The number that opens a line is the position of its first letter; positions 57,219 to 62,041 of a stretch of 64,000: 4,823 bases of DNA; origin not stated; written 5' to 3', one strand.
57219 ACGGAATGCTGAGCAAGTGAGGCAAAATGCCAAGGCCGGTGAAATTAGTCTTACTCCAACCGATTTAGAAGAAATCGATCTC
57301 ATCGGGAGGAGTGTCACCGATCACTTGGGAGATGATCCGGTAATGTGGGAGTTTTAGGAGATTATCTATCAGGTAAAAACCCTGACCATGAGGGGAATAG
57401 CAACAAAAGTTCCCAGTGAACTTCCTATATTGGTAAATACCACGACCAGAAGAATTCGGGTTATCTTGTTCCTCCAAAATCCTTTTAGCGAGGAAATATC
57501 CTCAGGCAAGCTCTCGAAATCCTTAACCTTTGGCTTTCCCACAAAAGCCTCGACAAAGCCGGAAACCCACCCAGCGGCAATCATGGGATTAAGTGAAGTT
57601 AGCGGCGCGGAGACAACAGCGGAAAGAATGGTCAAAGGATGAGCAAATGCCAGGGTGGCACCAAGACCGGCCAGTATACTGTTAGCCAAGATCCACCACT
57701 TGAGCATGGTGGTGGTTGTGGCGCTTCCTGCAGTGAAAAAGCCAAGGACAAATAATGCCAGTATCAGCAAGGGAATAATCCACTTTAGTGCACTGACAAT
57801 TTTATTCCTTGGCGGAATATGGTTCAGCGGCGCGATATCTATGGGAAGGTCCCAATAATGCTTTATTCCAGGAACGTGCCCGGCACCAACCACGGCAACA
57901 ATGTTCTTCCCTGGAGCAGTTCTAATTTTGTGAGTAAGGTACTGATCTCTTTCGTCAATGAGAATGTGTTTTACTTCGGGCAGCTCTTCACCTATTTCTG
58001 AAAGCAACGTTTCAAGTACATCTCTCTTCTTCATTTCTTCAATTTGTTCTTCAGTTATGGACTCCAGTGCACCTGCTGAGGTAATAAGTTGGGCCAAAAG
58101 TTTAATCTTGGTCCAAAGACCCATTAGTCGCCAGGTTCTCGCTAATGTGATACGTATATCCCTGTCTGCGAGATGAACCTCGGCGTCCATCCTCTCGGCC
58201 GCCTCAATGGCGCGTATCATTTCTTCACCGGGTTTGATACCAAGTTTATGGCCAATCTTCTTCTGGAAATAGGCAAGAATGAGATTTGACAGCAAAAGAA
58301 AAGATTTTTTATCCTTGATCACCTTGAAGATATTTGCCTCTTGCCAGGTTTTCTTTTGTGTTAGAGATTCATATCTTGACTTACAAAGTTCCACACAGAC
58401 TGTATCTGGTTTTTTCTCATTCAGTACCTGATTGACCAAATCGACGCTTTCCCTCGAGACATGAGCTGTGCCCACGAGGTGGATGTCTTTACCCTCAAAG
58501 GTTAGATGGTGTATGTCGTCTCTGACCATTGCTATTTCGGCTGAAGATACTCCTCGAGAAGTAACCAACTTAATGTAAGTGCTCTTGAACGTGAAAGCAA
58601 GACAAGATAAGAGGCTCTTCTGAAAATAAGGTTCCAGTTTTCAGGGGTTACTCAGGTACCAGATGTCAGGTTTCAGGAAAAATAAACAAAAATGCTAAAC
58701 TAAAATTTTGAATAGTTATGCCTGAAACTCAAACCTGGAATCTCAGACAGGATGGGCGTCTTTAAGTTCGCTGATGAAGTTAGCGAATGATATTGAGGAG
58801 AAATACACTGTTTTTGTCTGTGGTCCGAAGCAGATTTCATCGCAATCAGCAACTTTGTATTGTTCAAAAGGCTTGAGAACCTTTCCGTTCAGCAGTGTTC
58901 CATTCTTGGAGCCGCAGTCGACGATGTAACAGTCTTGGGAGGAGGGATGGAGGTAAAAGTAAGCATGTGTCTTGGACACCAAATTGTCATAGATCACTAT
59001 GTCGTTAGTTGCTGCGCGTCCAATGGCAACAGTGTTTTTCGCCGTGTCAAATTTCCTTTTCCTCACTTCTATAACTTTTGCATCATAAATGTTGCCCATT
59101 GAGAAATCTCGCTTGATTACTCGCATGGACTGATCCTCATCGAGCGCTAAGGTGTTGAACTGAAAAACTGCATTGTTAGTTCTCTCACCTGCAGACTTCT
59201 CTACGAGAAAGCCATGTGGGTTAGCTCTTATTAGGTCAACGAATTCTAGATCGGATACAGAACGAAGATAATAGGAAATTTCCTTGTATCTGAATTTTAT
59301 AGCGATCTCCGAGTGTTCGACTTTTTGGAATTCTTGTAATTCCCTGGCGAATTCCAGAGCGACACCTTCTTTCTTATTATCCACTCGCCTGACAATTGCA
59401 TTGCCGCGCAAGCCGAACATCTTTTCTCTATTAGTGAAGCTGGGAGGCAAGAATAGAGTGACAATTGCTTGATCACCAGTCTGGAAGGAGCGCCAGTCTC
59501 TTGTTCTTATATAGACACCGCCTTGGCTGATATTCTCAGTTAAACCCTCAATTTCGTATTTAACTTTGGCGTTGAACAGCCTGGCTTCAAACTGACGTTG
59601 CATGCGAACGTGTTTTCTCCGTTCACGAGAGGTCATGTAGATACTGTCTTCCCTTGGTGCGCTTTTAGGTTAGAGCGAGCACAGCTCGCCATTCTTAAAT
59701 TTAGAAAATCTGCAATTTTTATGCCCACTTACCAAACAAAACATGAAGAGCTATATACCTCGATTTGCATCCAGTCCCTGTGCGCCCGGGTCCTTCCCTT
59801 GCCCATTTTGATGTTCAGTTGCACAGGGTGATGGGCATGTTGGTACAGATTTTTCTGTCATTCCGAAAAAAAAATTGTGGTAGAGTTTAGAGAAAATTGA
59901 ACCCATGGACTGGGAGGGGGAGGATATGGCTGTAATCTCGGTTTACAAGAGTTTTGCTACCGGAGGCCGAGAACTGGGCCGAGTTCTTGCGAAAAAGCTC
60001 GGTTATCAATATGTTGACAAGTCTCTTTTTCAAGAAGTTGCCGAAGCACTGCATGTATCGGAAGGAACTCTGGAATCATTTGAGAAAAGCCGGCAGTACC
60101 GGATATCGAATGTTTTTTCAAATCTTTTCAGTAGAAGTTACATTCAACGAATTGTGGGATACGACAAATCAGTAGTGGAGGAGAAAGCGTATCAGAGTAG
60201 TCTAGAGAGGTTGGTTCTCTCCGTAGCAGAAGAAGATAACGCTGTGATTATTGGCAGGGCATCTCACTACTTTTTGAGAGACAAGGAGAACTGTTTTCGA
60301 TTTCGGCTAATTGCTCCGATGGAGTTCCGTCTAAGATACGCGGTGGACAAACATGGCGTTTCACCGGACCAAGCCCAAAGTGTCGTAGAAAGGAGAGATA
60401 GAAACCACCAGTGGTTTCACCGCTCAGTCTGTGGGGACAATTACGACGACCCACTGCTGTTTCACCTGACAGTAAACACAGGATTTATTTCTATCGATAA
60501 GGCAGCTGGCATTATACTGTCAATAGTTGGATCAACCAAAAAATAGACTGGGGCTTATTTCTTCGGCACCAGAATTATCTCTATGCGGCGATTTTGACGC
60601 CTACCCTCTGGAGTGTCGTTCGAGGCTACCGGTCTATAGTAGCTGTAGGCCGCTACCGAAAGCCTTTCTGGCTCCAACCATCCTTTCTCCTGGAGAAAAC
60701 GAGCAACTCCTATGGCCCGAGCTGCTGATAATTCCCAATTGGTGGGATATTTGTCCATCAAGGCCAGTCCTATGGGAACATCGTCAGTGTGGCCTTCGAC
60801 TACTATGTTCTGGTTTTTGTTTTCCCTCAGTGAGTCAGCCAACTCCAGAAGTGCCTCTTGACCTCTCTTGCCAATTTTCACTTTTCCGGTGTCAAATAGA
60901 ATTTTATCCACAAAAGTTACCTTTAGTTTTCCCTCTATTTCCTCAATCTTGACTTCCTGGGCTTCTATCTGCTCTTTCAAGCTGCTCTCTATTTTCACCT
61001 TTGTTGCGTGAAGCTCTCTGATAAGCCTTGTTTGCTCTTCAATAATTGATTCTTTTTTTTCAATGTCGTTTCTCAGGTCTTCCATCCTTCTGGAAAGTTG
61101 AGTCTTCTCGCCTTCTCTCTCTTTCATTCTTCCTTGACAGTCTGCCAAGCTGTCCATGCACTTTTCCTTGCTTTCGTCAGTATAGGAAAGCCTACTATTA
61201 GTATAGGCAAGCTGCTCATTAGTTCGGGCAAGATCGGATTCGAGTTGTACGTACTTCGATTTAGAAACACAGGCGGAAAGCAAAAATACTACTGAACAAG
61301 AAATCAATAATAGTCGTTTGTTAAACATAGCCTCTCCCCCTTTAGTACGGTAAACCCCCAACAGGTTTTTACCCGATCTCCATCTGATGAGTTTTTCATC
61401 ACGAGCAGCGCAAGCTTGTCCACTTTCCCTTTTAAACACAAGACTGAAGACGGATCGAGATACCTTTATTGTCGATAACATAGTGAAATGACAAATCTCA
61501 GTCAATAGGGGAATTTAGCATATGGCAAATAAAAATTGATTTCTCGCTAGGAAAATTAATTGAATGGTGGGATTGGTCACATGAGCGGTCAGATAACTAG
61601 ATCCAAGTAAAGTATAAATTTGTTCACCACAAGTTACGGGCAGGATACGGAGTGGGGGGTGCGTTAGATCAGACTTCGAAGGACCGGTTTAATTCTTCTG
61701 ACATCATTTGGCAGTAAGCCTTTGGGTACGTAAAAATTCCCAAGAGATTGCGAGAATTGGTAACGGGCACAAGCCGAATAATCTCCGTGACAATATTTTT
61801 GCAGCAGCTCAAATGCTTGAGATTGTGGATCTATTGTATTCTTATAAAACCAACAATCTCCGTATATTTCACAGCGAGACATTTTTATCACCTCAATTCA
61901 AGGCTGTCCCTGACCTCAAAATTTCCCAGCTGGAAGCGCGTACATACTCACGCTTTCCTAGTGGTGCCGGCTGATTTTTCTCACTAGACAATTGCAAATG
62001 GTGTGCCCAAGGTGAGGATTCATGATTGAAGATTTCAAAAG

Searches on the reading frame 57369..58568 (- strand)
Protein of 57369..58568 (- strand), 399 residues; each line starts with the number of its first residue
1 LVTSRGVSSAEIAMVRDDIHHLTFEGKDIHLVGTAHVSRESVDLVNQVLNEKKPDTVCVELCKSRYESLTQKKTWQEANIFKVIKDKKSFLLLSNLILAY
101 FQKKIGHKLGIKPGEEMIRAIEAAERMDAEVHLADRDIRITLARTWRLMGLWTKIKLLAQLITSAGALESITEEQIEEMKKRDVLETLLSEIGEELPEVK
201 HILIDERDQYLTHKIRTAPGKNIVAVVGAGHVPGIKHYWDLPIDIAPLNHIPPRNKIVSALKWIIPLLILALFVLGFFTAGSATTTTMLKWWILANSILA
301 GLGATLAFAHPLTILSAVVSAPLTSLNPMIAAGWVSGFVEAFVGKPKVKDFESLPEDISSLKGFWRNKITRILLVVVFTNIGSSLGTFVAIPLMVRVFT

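Call 30: search_protein_families(library=ncbifam, proteins=[window:57369-58568:-], max_evalue=0.00001)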
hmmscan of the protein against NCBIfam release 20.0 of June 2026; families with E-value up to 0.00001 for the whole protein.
window:57369-58568:- (399 aa): 1 family
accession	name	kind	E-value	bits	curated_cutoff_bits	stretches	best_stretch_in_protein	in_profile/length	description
TIGR00261.1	traB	subfamily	8.3e-113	377.2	178.35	1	25-398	2-379/380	TraB family protein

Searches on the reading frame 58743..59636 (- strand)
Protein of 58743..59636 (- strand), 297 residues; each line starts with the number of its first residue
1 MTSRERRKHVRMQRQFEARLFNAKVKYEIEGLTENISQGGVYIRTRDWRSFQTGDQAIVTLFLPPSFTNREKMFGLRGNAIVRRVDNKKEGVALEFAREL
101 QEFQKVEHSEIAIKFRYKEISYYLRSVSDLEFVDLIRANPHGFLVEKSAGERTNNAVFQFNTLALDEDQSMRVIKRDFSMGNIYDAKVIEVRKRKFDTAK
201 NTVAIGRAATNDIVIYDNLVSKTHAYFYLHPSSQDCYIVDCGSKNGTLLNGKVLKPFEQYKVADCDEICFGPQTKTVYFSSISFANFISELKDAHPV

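Call 30: search_protein_families(library=ncbifam, proteins=[window:58743-59636:-], max_evalue=0.00001)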
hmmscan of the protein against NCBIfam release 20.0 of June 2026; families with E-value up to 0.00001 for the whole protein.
window:58743-59636:- (297 aa): 2 families
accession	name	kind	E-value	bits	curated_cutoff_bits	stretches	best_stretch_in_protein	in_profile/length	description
NF049868.1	FhaB_Rv0019c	equivalog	7.4e-10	39.1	125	1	196-255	81-138/158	FHA domain-containing protein FhaB/FipA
NF041660.2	oxygluDhInhib_OdhI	equivalog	8.3e-07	28.9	200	1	195-278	50-127/130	oxoglutarate dehydrogenase inhibitor Odhl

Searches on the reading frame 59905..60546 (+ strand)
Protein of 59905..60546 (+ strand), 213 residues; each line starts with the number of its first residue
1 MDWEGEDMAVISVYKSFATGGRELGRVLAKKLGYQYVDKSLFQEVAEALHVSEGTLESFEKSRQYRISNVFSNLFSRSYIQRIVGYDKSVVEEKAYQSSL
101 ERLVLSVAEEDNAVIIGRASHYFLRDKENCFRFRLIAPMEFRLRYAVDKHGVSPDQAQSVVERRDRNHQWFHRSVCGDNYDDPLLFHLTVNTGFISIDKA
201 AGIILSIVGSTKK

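Call 57: search_protein_families(library=pfam, proteins=[window:59905-60546:+], max_evalue=0.01)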
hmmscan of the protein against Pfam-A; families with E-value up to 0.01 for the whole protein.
window:59905-60546:+ (213 aa): 1 family
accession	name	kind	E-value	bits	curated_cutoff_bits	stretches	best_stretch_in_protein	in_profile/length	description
PF13189.12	Cytidylate_kin2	-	6.1e-42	144.2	28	1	10-192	1-174/176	Cytidylate kinase-like family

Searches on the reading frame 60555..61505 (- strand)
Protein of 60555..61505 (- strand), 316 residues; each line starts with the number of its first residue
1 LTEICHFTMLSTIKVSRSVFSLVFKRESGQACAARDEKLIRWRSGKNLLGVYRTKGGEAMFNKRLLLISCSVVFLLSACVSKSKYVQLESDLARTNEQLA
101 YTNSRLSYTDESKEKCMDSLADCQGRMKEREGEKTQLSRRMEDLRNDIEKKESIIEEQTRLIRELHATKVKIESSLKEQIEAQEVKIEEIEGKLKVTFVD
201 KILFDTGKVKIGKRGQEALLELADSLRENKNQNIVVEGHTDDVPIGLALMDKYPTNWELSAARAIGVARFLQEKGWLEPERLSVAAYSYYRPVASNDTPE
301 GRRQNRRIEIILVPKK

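Call 57: search_protein_families(library=pfam, proteins=[window:60555-61505:-], max_evalue=0.01)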
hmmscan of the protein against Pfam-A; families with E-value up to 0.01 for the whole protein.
window:60555-61505:- (316 aa): 1 family
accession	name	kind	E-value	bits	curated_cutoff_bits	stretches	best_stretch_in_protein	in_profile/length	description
PF00691.25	OmpA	-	9.8e-19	68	27.2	1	203-306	1-98/98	OmpA family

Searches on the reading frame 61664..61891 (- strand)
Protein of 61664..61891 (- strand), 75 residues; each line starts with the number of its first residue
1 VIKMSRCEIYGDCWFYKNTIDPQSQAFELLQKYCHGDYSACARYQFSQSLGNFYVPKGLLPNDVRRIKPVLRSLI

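Call 6: search_protein_families(library=pfam, proteins=[window:61664-61891:-], max_evalue=0.01)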
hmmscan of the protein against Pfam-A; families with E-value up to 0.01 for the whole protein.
window:61664-61891:- (75 aa): 0 families

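Call 7: search_protein_families(library=ncbifam, proteins=[window:61664-61891:-], max_evalue=0.01)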
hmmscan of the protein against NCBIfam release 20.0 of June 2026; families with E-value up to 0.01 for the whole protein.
window:61664-61891:- (75 aa): 0 families

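Call 57: search_protein_families(library=pfam, proteins=[window:61667-61882:-], max_evalue=0.01)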
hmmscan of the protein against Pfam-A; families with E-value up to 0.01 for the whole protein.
seq(72 aa): 0 families
